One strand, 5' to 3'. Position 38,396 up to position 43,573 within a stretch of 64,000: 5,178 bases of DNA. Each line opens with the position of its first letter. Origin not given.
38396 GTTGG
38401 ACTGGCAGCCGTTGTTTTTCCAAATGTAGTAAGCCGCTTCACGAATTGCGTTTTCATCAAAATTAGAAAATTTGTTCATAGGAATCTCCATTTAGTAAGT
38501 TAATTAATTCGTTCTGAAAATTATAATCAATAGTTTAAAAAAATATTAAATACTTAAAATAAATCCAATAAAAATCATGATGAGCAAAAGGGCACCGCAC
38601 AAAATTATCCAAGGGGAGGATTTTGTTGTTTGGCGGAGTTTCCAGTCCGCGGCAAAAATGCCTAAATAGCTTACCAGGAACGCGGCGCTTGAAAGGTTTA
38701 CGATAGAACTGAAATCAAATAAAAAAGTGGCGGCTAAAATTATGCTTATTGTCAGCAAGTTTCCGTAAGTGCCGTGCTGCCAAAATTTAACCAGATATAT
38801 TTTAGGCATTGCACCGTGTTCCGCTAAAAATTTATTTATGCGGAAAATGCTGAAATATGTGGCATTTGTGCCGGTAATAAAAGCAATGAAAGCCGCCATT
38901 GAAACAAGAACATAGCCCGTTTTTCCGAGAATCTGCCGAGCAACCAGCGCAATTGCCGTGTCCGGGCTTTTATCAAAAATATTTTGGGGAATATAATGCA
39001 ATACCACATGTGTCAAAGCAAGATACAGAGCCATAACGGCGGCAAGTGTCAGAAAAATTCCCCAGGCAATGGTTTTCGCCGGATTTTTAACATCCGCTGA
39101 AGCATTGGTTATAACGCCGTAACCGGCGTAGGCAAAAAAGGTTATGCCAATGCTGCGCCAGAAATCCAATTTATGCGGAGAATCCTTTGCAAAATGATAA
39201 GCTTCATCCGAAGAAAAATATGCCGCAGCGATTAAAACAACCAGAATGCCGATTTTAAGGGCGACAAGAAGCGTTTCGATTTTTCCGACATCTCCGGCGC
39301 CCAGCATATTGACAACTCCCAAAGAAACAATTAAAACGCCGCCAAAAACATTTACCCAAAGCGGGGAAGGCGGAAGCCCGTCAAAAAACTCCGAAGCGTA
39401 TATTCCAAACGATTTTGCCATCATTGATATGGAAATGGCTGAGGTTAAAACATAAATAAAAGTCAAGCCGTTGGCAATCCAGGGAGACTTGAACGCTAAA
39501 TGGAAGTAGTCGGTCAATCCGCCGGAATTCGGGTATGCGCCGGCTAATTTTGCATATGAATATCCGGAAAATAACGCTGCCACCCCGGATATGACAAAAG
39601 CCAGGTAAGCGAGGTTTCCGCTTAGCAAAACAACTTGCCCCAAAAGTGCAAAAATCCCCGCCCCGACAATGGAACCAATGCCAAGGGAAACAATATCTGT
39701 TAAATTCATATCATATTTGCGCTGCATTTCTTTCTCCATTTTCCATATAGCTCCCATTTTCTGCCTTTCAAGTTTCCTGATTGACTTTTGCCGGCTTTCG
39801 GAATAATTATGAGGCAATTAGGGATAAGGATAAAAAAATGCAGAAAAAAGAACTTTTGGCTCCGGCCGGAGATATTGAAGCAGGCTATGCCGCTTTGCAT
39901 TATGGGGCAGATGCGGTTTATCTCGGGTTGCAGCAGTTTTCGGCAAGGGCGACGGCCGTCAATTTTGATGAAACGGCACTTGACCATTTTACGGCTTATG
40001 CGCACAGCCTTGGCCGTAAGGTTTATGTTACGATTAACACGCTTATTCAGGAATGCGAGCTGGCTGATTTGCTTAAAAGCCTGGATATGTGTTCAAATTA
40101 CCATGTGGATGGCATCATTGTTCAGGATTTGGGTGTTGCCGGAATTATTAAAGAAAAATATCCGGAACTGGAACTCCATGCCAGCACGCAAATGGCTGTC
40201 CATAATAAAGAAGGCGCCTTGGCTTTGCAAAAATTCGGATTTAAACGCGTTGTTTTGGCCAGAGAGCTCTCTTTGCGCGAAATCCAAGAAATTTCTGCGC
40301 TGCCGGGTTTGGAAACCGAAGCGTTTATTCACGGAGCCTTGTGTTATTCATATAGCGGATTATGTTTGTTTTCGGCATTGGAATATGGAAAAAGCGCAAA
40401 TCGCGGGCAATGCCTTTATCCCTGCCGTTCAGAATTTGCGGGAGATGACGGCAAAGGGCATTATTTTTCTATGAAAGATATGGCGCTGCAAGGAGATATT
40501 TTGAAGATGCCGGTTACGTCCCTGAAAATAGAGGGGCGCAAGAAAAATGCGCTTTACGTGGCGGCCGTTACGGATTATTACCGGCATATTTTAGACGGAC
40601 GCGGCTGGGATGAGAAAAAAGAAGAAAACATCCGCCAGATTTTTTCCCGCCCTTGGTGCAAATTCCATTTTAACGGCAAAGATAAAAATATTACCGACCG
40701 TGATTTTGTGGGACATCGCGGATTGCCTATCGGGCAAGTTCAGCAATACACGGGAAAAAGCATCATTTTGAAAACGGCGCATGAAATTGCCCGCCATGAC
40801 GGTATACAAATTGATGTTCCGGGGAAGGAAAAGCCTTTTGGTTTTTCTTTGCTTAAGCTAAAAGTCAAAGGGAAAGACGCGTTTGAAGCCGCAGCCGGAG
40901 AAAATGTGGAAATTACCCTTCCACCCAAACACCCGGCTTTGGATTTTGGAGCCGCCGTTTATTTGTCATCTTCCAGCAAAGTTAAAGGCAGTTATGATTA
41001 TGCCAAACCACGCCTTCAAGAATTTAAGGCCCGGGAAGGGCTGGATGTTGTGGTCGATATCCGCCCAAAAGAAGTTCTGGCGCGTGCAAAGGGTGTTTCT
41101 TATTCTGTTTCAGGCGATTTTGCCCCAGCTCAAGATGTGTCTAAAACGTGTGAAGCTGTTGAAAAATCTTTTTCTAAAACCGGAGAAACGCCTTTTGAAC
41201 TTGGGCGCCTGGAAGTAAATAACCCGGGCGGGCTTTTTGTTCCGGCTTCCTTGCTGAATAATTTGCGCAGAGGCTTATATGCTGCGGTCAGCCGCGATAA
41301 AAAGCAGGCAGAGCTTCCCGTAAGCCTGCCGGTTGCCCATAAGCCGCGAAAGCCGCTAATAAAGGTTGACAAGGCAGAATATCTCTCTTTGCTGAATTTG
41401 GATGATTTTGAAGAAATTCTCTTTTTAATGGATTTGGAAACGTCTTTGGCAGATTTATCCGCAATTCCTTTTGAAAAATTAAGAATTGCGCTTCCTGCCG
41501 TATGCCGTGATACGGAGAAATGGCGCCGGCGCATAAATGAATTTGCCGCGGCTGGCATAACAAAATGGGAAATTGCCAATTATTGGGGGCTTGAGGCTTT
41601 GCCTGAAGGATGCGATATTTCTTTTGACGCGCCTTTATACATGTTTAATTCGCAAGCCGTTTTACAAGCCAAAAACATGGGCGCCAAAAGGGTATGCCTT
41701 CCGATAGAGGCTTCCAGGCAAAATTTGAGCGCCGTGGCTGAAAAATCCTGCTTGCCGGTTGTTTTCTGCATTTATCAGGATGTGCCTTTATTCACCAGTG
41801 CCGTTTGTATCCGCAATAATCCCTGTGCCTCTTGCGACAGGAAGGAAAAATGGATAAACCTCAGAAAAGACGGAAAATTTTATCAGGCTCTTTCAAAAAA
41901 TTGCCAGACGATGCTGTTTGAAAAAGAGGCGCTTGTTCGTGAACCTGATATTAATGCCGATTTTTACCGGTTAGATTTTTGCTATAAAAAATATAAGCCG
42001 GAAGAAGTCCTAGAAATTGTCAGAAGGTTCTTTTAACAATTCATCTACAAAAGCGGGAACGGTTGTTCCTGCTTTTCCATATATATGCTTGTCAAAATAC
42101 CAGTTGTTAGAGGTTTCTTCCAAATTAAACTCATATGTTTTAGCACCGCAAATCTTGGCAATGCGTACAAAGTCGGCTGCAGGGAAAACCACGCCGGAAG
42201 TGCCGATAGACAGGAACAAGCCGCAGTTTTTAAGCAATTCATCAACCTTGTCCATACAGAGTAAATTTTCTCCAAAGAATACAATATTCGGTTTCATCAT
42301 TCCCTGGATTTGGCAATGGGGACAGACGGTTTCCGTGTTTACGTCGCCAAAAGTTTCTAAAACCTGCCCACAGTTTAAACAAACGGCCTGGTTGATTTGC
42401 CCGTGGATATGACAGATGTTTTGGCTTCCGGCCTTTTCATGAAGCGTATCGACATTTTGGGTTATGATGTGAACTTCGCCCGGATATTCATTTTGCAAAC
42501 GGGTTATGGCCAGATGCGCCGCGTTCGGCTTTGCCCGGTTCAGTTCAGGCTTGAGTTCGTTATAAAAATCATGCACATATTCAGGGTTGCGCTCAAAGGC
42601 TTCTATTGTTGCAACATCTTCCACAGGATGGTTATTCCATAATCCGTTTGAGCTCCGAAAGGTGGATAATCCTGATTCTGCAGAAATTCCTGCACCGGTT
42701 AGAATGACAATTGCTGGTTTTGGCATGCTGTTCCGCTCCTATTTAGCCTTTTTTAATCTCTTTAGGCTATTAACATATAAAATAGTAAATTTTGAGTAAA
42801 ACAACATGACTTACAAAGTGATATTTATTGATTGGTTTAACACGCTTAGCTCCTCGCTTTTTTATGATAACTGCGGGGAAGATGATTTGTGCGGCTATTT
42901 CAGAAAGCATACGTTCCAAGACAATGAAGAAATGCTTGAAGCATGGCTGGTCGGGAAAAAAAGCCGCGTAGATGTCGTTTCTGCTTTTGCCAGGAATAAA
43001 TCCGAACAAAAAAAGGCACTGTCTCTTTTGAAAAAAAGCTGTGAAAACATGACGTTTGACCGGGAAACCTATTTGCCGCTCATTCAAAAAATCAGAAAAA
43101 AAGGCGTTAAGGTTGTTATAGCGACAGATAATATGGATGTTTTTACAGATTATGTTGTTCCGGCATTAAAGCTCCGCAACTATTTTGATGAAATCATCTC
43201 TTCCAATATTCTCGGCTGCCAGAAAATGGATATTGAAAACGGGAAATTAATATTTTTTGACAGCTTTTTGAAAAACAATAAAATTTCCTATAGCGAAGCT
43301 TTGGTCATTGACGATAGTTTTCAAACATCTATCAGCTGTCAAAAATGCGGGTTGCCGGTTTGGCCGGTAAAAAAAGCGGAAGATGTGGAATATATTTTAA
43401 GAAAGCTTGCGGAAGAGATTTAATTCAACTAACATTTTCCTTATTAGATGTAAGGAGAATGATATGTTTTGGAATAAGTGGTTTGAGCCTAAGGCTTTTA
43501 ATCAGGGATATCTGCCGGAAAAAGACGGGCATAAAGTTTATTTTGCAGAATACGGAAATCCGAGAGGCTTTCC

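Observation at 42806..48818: Seven-gene translationally coupled operon: zeta-toxin-like kinase and small partner sit between a histidine phosphatase and TldD/TldE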

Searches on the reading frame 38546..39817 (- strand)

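Call 76: search_protein_families(library=pfam, proteins=[window:38546-39817:-], max_evalue=0.001)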
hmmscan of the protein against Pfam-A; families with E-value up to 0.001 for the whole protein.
window:38546-39817:- (423 aa): 2 families
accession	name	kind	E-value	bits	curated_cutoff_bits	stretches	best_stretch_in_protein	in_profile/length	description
PF13520.12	AA_permease_2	-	1.4e-29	103.8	27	1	41-421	5-403/427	Amino acid permease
PF00324.27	AA_permease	-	2.6e-18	66.4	24.6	1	42-415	2-408/470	Amino acid permease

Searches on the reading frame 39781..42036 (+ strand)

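Call 76: search_protein_families(library=pfam, proteins=[window:39781-42036:+], max_evalue=0.001)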
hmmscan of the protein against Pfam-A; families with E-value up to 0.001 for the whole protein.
window:39781-42036:+ (751 aa): 2 families
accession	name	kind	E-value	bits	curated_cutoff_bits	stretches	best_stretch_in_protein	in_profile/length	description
PF01136.24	Peptidase_U32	-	7.8e-63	212.3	22.4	1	96-301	3-231/233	Peptidase family U32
PF12392.13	DUF3656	-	7.3e-14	52.8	22.1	1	419-504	25-105/109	Collagenase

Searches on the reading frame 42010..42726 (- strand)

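Call 74: search_protein_families(library=padloc, proteins=[window:42010-42726:-], max_evalue=0.01)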
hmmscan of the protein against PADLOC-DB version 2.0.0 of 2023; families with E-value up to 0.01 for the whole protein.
window:42010-42726:- (238 aa): 0 families

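Call 76: search_protein_families(library=pfam, proteins=[window:42010-42726:-], max_evalue=0.001)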
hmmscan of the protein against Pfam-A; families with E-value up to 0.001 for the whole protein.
window:42010-42726:- (238 aa): 1 family
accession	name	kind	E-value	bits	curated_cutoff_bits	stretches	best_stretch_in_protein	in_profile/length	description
PF02146.23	SIR2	-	2.2e-46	158.5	24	1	11-182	1-180/180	Sir2 family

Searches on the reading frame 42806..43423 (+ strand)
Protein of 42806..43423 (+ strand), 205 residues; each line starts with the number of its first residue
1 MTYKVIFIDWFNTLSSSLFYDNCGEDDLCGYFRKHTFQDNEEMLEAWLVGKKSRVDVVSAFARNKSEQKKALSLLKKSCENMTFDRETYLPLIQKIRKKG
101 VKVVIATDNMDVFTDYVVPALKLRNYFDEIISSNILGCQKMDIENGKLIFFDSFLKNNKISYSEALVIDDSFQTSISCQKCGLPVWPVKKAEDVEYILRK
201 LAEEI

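Call 3: search_protein_families(library=pfam, proteins=[window:42806-43423:+], max_evalue=0.1)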
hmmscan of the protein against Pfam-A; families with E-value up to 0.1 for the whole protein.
window:42806-43423:+ (205 aa): 5 families
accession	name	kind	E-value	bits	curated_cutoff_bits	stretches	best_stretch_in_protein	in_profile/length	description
PF13419.12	HAD_2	-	4e-06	27.5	23.8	1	89-185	84-175/178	Haloacid dehalogenase-like hydrolase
PF00702.32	Hydrolase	-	7.2e-06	27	26.4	1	81-172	95-181/191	haloacid dehalogenase-like hydrolase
PF06888.18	Put_Phosphatase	-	0.0029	17.5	27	1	66-132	54-121/234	Putative Phosphatase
PF08282.18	Hydrolase_3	-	0.0042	17.3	20.9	1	92-158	23-82/255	haloacid dehalogenase-like hydrolase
PF12710.13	HAD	-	0.013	16.4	27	1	86-139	87-136/189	haloacid dehalogenase-like hydrolase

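Call 4: search_protein_families(library=ncbifam, proteins=[window:42806-43423:+], max_evalue=0.1)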
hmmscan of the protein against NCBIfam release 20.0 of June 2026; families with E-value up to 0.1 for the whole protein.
window:42806-43423:+ (205 aa): 17 families
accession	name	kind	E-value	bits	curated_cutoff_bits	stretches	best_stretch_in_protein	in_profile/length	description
TIGR02253.1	CTE7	subfamily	3.1e-06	27.1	169.75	1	6-177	5-182/221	TIGR02253 family HAD-type hydrolase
TIGR02254.1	YjjG_YfnB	equivalog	2.6e-05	23.8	159.9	1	90-177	103-184/223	YjjG family noncanonical pyrimidine nucleotidase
TIGR02252.1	DREG-2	subfamily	6e-05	22.9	155.2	1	89-177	110-192/203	HAD hydrolase, REG-2-like, family IA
TIGR01488.1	HAD-SF-IB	subfamily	7.8e-05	22.7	45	1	52-130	39-115/177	HAD-IB family phosphatase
TIGR02247.1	HAD-1A3-hyp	subfamily_domain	0.0002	21.2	125.4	1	82-184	92-191/211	epoxide hydrolase N-terminal domain-like phosphatase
TIGR01489.1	DKMTPPase-SF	subfamily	0.00022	21.4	81.55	1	75-134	64-122/188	MtnX-like HAD-IB family phosphatase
NF009698.0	PRK13223.1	equivalog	0.00045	19.5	466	1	92-179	109-191/272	phosphoglycolate phosphatase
NF052576.1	PymNtasePynAStpc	equivalog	0.0022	17.7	350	1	92-177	107-188/229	pyrimidine 5'-nucleotidase PynA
TIGR01681.1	HAD-SF-IIIC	subfamily_domain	0.0026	18.6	35.75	1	75-173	25-123/132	HAD-IIIC family phosphatase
NF009695.0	PRK13222.1-2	equivalog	0.003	17.1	225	1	93-182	103-187/226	phosphoglycolate phosphatase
TIGR01993.1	Pyr-5-nucltdase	equivalog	0.0054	16.5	142.9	1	92-182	92-177/183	pyrimidine 5'-nucleotidase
TIGR03904.1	SAM_YgiQ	equivalog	0.006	15.2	462.35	1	68-146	369-445/558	YgiQ family radical SAM protein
NF008087.0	PRK10826.1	equivalog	0.0062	16.2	191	1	93-176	101-179/222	hexitol phosphatase HxpB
NF006991.0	PRK09456.1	equivalog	0.016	14.9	295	1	88-189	88-185/199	glucose-1-phosphatase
NF009804.0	PRK13288.1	equivalog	0.02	14.4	218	1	90-182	88-175/215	pyrophosphatase PpaX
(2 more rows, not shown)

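Call 74: search_protein_families(library=padloc, proteins=[window:42806-43423:+], max_evalue=0.01)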
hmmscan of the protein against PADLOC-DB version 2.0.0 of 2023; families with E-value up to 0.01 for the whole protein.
window:42806-43423:+ (205 aa): 0 families
